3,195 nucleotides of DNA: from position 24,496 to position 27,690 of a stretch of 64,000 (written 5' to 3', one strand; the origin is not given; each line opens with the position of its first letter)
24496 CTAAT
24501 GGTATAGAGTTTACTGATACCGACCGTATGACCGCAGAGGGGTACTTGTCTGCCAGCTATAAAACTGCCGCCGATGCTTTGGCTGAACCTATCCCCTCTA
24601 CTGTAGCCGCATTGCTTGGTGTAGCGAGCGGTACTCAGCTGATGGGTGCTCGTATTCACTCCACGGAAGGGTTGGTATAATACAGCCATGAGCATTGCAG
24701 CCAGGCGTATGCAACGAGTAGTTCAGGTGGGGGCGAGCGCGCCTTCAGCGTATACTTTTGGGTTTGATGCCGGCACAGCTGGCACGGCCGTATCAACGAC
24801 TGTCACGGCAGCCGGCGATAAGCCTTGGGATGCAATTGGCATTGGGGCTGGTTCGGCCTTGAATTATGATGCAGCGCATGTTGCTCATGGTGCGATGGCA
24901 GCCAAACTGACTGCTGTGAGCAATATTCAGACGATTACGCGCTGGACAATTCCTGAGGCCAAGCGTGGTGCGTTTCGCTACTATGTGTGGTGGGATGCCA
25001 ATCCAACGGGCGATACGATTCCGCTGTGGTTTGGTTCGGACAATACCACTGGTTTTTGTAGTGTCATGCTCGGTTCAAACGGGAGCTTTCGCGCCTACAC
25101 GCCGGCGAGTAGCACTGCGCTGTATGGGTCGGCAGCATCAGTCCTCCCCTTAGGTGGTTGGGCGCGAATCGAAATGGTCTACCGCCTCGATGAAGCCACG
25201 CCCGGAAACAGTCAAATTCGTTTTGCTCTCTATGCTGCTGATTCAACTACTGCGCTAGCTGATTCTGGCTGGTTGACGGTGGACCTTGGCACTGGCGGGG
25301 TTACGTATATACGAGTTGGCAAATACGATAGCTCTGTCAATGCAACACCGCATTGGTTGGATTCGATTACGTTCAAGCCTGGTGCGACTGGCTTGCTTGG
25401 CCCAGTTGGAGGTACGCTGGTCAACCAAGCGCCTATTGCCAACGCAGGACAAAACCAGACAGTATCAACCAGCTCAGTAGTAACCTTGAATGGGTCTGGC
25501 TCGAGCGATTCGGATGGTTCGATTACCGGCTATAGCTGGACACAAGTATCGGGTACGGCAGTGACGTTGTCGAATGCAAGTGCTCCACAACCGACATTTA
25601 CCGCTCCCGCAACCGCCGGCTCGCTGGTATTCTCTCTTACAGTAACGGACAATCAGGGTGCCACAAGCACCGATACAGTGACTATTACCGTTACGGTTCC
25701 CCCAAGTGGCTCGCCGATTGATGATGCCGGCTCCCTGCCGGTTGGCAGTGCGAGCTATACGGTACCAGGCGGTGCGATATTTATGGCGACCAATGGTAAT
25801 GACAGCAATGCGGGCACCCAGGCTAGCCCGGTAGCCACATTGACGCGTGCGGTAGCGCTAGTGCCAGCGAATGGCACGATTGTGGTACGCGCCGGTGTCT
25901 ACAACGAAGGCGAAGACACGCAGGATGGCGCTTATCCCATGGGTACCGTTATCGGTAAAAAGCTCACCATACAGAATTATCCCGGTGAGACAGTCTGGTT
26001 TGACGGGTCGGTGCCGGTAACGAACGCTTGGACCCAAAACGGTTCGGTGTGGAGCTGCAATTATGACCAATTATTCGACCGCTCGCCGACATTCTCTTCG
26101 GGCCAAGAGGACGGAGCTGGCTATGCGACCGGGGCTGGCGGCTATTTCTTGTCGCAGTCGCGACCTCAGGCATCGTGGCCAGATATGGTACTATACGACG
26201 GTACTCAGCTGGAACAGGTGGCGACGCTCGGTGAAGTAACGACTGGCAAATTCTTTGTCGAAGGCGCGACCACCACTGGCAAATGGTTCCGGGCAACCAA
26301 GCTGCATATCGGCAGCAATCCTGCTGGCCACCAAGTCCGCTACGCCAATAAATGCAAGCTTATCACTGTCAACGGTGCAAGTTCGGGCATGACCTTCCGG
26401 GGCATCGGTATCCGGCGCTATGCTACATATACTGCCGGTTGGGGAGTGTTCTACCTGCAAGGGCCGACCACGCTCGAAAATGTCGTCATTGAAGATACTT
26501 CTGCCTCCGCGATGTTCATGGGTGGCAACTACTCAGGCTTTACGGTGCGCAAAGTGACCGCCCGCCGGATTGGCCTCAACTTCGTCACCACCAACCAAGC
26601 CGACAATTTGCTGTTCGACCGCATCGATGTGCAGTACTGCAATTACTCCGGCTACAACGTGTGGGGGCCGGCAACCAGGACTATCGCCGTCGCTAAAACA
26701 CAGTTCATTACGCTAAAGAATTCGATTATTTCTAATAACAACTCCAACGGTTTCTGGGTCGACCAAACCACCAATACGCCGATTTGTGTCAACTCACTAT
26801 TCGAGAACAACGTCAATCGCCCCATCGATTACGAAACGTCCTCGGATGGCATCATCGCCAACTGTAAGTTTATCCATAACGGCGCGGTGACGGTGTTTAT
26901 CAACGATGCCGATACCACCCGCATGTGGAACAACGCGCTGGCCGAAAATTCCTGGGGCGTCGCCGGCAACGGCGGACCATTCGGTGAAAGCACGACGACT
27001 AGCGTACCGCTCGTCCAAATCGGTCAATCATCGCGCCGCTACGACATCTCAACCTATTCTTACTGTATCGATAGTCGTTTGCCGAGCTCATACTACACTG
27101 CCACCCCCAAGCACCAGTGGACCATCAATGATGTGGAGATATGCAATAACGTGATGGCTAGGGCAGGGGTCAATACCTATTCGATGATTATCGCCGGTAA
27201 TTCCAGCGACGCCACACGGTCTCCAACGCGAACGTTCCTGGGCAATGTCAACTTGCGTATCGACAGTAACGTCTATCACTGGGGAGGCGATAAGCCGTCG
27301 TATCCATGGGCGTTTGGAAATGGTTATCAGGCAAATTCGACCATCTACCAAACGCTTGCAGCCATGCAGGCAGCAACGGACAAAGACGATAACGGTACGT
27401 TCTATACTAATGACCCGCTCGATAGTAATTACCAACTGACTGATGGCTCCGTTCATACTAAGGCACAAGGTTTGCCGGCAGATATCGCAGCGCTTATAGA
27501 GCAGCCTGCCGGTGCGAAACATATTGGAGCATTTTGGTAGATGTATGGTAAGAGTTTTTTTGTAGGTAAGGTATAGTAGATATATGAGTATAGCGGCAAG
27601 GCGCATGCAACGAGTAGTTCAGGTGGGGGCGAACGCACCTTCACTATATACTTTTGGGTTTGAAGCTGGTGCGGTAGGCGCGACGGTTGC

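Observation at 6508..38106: Seven promoters with a G10-G12 homopolymer inside the -35/-10 spacer: candidate slipped-strand phase-variation switches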

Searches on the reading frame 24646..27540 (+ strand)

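Call 56: search_protein_families(library=pfam, proteins=[window:24646-27540:+], max_evalue=0.01)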
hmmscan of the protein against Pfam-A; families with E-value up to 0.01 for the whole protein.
window:24646-27540:+ (964 aa): 6 families
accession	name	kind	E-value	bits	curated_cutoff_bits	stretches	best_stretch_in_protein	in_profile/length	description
PF22352.2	K319L-like_PKD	-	1.1e-24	86.6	27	1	267-349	1-84/84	K319L-like, PKD domain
PF18911.6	PKD_4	-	2.3e-10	40.8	27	1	260-349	1-85/85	PKD domain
PF13229.12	Beta_helix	-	1.9e-09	37.8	25.9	2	597-733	22-148/158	Right handed beta helix region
PF17963.7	Big_9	-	1.3e-06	29.7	23.6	1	260-348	1-89/89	Bacterial Ig domain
PF07602.17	DUF1565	-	3.4e-06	27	20.3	1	383-422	2-41/257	Protein of unknown function (DUF1565)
PF05048.19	NosD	-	6e-05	23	23.6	1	677-773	60-154/212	Periplasmic copper-binding protein (NosD)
